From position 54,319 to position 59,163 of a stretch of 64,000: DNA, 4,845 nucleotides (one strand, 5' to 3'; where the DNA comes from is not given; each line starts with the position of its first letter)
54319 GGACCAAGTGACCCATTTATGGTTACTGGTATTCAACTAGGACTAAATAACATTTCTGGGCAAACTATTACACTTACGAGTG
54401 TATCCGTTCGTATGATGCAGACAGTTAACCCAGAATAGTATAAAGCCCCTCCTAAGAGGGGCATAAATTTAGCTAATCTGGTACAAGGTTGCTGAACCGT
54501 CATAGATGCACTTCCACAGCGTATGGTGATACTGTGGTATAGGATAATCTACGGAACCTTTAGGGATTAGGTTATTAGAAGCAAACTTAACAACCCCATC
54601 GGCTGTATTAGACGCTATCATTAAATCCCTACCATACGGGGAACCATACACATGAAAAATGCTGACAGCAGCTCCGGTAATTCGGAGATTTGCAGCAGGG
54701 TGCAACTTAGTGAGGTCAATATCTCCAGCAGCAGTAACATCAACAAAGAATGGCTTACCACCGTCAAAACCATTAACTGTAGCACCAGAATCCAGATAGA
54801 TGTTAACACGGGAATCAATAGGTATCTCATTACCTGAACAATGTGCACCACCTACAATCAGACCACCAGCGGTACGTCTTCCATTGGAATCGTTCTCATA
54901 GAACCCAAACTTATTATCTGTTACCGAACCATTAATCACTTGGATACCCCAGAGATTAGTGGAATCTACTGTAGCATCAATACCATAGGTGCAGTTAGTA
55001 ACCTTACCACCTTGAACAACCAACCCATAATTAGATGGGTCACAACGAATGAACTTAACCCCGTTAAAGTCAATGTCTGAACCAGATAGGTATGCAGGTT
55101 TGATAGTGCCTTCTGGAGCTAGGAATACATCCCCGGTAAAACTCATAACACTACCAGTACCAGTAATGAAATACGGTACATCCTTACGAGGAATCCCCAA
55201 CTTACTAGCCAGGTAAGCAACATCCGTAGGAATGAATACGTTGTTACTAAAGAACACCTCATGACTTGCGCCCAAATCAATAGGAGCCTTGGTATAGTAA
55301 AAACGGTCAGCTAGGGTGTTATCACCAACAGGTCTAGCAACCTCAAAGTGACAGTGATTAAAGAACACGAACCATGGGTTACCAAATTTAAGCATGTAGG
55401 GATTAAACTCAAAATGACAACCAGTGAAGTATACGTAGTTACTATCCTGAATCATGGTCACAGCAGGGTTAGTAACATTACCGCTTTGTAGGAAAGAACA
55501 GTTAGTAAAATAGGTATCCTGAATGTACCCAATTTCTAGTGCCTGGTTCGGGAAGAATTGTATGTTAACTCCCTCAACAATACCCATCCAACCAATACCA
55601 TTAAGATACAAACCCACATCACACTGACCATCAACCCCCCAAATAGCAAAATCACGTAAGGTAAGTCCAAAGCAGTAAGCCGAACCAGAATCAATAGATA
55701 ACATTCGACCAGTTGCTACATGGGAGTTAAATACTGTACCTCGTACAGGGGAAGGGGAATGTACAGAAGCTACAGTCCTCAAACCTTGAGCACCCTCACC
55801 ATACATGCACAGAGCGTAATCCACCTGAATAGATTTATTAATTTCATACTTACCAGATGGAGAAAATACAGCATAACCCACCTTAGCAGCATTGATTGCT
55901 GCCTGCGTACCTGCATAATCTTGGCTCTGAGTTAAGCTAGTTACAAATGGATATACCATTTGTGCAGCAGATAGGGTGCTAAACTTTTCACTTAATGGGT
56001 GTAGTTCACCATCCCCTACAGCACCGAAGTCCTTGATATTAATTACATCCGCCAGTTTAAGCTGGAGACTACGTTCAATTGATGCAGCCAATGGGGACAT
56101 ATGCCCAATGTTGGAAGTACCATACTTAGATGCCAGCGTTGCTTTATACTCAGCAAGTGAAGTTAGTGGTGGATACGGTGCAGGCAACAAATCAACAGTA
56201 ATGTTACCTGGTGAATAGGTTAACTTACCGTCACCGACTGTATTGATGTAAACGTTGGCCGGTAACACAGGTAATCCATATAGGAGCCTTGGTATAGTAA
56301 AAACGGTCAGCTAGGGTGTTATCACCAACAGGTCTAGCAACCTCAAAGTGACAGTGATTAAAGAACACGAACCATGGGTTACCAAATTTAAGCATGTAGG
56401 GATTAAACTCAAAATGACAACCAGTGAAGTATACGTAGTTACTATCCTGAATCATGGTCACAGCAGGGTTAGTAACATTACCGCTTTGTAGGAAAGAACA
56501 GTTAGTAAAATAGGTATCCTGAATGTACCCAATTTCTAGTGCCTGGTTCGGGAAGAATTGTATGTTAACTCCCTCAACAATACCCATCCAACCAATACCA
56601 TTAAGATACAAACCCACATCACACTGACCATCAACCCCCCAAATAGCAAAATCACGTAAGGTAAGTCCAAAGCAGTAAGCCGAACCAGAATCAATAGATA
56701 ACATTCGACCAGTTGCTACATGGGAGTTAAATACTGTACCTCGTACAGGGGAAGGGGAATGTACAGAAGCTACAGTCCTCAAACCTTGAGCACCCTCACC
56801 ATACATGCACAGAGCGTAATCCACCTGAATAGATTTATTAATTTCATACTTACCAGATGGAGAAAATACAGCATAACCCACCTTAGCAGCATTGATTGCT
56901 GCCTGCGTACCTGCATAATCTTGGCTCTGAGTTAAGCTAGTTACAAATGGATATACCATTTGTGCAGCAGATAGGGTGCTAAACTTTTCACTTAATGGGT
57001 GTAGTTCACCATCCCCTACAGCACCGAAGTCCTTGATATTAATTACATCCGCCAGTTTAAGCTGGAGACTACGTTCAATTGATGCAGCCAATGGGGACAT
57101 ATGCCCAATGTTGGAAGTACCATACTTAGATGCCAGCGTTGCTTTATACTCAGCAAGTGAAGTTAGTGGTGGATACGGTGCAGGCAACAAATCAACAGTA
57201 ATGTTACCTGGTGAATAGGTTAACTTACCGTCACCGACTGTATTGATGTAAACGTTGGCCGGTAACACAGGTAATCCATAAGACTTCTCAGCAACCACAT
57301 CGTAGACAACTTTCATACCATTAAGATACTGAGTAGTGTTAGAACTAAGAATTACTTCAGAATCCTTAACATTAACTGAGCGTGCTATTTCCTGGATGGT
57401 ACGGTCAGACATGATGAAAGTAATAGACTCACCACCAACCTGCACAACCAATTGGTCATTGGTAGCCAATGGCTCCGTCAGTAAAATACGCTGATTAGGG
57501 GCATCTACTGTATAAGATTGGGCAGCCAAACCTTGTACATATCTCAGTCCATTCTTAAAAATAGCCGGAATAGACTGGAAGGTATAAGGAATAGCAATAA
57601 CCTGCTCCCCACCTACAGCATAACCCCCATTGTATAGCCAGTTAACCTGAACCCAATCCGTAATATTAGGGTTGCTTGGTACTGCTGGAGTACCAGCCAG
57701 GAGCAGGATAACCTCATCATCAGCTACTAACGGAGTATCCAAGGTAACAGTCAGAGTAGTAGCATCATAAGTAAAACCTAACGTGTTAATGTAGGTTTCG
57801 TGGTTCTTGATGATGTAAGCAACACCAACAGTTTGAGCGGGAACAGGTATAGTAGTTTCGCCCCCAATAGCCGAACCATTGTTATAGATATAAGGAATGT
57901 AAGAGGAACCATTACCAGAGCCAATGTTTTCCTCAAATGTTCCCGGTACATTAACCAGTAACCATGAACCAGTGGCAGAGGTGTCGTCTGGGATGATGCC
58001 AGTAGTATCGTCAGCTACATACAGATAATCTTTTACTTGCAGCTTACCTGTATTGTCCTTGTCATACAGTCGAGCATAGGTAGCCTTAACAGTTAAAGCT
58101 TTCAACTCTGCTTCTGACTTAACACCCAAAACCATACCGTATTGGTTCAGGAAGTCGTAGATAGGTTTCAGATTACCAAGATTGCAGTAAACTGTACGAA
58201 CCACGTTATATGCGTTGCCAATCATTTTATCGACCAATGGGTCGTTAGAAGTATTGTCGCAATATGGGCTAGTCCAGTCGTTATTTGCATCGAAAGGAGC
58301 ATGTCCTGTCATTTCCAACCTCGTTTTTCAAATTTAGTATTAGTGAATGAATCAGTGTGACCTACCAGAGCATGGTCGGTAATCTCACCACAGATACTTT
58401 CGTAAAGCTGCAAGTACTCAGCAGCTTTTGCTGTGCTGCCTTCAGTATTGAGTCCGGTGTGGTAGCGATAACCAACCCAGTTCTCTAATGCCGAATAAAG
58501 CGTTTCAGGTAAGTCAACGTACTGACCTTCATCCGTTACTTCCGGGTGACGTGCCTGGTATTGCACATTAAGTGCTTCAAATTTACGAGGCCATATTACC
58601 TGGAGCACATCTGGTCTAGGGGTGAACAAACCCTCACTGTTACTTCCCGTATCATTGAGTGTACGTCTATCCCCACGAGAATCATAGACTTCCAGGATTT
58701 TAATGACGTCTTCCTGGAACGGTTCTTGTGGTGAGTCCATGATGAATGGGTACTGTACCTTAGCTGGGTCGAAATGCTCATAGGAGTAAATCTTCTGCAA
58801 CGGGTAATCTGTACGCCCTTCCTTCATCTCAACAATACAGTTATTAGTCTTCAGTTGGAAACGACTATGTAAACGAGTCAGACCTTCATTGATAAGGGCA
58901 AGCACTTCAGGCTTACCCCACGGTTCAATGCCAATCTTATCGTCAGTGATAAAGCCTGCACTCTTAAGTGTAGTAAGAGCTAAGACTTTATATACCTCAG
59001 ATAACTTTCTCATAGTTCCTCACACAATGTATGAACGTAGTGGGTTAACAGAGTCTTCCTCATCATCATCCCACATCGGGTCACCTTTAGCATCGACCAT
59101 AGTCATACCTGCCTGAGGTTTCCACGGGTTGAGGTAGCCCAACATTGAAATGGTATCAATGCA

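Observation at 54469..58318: Tailspike carries a pectate-lyase-like beta-helix (depolymerase-type) domain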

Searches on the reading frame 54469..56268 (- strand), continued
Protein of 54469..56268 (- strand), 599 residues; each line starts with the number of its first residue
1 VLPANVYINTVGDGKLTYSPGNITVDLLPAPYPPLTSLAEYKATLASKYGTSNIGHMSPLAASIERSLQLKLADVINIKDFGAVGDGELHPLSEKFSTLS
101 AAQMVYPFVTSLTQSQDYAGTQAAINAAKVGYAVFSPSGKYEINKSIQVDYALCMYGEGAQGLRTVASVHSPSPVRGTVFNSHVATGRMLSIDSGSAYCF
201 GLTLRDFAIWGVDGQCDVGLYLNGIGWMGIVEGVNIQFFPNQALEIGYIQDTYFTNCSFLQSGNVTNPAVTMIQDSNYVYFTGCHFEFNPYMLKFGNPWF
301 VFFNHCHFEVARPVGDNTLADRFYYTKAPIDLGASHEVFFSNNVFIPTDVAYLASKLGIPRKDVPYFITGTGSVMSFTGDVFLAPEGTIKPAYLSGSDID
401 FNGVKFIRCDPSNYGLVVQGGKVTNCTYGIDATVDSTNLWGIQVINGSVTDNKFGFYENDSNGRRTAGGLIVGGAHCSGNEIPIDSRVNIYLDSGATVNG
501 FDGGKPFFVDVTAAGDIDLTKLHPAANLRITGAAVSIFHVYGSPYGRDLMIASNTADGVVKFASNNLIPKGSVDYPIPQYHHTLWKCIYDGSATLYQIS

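Call 38: search_dna_similar(query=window:54472-56136:-, collection=phages, mode=protein, max_rows=40, max_evalue=1e-20)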
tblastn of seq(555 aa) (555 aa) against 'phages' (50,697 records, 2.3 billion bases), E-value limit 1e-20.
Records with a match: 14; places in all: 14; records where one place covers at least 80% of the query: 13.
Best place of each record, by identity: 80-90% 9; <60% 5.
By first word of the organism name: Salmonella 8; Escherichia 3; Enterobacter 2; Shewanella 1.
By host as written in the record: Salmonella sp. 4; Salmonella enterica 2; Escherichia coli 2; Enterobacter asburiae 2; Salmonella enterica subsp. enterica serovar Enteritidis 1; Escherichia coli Ef-238 1; - 1; Shewanella xiamenensis 1.
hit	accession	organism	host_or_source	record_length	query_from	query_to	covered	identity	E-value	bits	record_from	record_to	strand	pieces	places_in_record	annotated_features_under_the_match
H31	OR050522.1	Salmonella phage SP154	Salmonella enterica subsp. enterica ...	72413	1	555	100%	86.0%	0e+0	1014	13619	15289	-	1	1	hypothetical protein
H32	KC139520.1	Salmonella phage FSL SP-076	Salmonella enterica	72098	1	555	100%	85.8%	0e+0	1014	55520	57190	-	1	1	tailspike protein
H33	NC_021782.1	Salmonella phage FSL SP-076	Salmonella enterica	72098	1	555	100%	85.8%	0e+0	1014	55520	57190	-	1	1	tail protein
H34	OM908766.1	Salmonella phage S5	Salmonella sp.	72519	1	555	100%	85.5%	0e+0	1010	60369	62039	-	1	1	none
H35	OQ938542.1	Escherichia phage vB_EcoP_PE007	Escherichia coli Ef-238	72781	1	555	100%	82.4%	0e+0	978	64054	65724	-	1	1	record has no annotation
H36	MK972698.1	Salmonella phage SS3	Salmonella sp.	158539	1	555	100%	82.0%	0e+0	971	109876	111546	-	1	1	tail fibers protein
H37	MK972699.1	Salmonella phage SS9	Salmonella sp.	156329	1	555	100%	82.0%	0e+0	971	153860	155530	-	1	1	tail fibers protein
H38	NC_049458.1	Salmonella phage SS9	Salmonella sp.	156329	1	555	100%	82.0%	0e+0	971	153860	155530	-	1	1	tail fiber protein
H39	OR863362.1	Salmonella phage SeKF_64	Wastewater effluent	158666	1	555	100%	82.0%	0e+0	971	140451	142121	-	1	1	tail fiber protein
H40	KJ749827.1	Escherichia phage ECBP5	Escherichia coli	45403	14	555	98%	35.2%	7e-83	288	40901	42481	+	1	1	hypothetical protein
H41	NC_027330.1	Escherichia phage ECBP5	Escherichia coli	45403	14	555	98%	35.2%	7e-83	288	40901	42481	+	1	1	tail protein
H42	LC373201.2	Enterobacter phage EspM4VN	Enterobacter asburiae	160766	26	555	95%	29.9%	5e-54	203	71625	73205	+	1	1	hypothetical protein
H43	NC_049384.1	Enterobacter phage EspM4VN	Enterobacter asburiae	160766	26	555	95%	29.9%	5e-54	203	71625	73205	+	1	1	tail fiber protein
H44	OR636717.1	Shewanella phage ZP9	Shewanella xiamenensis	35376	115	547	78%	27.0%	1e-27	124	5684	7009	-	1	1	hypothetical protein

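Call 40: search_protein_families(library=pfam, proteins=[window:54469-56268:-], max_evalue=0.1)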
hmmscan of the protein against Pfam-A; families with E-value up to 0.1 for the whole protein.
window:54469-56268:- (599 aa): 1 family
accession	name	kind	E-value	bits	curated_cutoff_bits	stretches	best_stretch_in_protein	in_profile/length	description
PF12708.12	Pect-lyase_RHGA_epim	-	0.023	14.9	27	1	76-161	2-64/213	Rhamnogalacturonase A/epimerase, pectate lyase-like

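Call 56: find_encoding_contigs(protein=P0003, flank=6000, max_places=2)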
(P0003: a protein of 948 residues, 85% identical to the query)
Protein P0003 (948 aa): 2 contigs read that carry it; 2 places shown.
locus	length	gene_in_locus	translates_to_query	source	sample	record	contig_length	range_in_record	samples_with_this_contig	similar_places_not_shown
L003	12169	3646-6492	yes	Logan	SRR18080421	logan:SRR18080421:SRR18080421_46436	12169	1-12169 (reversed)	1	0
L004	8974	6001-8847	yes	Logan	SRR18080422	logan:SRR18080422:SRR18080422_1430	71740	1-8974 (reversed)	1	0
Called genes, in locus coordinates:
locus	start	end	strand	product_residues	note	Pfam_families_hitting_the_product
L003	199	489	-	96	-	-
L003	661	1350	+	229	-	-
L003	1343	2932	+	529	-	PF17289:Terminase_6C (weak)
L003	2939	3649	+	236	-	PF24175:SU10_adaptor (weak)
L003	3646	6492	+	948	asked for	-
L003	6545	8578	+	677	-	PF18668:Tail_spike_N, PF00657:Lipase_GDSL, PF13472:Lipase_GDSL_2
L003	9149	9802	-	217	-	-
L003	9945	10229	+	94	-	-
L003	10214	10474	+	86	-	PF25612:DUF7940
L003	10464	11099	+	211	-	PF05838:Glyco_hydro_108, PF09374:PG_binding_3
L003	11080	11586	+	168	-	-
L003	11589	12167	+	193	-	?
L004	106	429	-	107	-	PF26891:Phage_N4_Gp1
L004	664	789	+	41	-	-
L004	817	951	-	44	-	-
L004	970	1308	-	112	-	-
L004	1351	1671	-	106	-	-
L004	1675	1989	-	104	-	-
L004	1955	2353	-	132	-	-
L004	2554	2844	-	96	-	-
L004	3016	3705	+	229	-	-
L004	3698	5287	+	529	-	PF17289:Terminase_6C (weak)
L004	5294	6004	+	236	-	PF24175:SU10_adaptor (weak)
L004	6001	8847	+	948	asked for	-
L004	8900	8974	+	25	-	?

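Call 57: find_encoding_contigs(protein=P0002, flank=6000, max_places=2)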
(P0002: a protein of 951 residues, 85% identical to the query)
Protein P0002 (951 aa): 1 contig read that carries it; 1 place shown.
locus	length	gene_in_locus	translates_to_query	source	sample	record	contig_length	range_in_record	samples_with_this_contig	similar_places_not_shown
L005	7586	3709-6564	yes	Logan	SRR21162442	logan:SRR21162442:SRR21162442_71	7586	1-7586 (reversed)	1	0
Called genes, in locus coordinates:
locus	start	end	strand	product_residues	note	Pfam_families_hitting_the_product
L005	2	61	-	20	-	?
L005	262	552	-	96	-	-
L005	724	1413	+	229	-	-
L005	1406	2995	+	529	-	PF17289:Terminase_6C (weak)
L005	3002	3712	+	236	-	PF24175:SU10_adaptor (weak)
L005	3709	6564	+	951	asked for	-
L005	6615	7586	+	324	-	?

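Call 63: fold_search(model_id=the predicted structure, library=viral)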
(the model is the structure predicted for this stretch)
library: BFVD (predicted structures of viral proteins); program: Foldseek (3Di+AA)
matches with E <= 10: 1174; with E <= 0.001: 271
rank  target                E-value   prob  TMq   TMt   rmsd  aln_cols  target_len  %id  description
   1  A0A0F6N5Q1            4.3e-40  1.00  0.87  0.89   3.7       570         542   34  Rhamnogalacturonase A/B/Epimerase-like pectate lyase domain-containing protein [Escherichia phage ECBP5]
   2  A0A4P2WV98            8.2e-34  1.00  0.84  0.55   3.4       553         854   28  Rhamnogalacturonase A/B/Epimerase-like pectate lyase domain-containing protein [Enterobacter phage EspM4VN]
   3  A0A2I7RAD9            2.1e-12  1.00  0.39  0.37  12.9       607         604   14  (no name in the UniProt tables at hand)
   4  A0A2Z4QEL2            3.2e-10  1.00  0.57  0.44   9.0       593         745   14  Tail protein [Klebsiella phage ZCKP1]
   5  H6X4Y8                7.3e-10  1.00  0.39  0.28  10.6       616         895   10  Putative structural protein [Klebsiella phage vB_KleM_RaK2]
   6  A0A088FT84            1.1e-09  1.00  0.50  0.46   8.8       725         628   11  Uncharacterized protein [Lelliottia phage phD2B]
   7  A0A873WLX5            1.3e-09  1.00  0.55  0.55   6.7       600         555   14  Tail spike protein [Klebsiella phage Pone]
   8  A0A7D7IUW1            1.3e-09  1.00  0.38  0.29  11.9       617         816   13  Tail fiber protein [Klebsiella virus KpV2883]
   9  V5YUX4                2.1e-09  1.00  0.46  0.33  12.2       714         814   12  Probable tail spike protein [Pseudomonas phage PPpW-4]
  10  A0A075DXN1            4.6e-09  1.00  0.31  0.25  11.0       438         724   17  Putative tail fiber [Acinetobacter phage vB_AbaP_Acibel007]
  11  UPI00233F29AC         5.8e-09  1.00  0.45  0.36  12.2       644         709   12  (no name look-up for this kind of identifier)
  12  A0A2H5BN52            1.1e-08  1.00  0.53  0.40   7.7       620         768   13  Tail spike protein [Klebsiella phage Menlow]
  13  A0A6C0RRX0            1.2e-08  1.00  0.51  0.49   9.1       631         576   13  (no name in the UniProt tables at hand)
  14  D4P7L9                1.7e-08  1.00  0.50  0.51   8.2       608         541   13  Tail fiber protein [Rhodococcus phage ReqiPoco6]
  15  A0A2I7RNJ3            1.8e-08  1.00  0.44  0.31  10.6       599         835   13  Tail fiber protein [Vibrio phage 1.202.O._10N.222.45.E8]
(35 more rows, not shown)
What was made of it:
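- Closest known: Pfam PF12708. Same: BFVD relatives are named after it (call 63).
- In BFVD the top hits carry the name 'Rhamnogalacturonase A/B/Epimerase-like pectate lyase domain', TM 0.84-0.87 (call 63).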

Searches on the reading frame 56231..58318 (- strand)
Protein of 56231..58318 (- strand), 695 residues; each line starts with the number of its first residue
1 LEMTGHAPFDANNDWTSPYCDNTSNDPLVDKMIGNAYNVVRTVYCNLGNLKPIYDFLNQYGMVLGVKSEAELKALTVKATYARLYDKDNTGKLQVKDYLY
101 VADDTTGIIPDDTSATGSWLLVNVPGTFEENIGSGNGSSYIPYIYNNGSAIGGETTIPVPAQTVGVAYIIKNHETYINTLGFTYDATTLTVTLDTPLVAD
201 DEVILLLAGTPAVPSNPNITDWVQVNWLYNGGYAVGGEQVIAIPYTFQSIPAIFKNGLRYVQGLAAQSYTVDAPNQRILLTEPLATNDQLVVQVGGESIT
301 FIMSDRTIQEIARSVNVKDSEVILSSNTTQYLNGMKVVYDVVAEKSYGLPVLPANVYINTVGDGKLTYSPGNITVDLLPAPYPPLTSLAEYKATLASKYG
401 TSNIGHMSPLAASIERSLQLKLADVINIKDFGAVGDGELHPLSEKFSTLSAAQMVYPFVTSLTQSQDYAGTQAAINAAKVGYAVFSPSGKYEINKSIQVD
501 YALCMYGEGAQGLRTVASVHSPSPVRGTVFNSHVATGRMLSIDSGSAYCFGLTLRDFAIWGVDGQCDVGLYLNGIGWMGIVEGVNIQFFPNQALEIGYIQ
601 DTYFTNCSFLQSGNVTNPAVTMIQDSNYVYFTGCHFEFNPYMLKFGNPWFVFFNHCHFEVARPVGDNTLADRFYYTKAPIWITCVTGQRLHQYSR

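Call 40: search_protein_families(library=pfam, proteins=[window:56231-58318:-], max_evalue=0.1)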
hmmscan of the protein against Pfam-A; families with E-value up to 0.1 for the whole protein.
window:56231-58318:- (695 aa): 1 family
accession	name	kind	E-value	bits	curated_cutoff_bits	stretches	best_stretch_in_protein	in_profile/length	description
PF24878.1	YkcB_C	-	0.095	13.1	27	0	166-226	25-85/85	Putative mannosyltransferase YkcB-like, C-terminal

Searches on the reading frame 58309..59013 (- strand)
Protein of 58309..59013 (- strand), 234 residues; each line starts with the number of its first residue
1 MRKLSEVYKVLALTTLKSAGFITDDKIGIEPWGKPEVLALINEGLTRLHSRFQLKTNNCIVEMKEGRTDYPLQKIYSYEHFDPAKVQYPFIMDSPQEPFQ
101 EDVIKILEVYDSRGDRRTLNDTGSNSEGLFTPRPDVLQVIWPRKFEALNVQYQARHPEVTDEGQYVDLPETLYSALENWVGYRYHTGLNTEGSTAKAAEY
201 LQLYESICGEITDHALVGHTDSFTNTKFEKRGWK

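Call 24: find_encoding_contigs(protein=window:58309-59013:-, flank=10000, max_places=6)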
Protein window:58309-59013:- (234 aa): no gene with exactly this product is on record in the collection.

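Call 39: search_protein_families(library=phrogs, proteins=[window:58309-59013:-], max_evalue=0.001)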
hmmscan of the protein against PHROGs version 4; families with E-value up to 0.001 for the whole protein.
window:58309-59013:- (234 aa): 2 families
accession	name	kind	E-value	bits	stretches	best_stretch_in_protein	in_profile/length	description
phrog_2125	-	head and packaging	1.9e-78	264.3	1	3-233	2-233/234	virion structural protein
phrog_399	-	head and packaging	0.0003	21.4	0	146-213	130-202/220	structural protein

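Call 40: search_protein_families(library=pfam, proteins=[window:58309-59013:-], max_evalue=0.1)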
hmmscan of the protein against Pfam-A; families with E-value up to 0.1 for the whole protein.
window:58309-59013:- (234 aa): 1 family
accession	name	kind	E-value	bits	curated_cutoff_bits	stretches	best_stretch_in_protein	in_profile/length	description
PF24175.2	SU10_adaptor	-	0.00011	23.1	27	1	31-213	18-183/194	SU10 adaptor protein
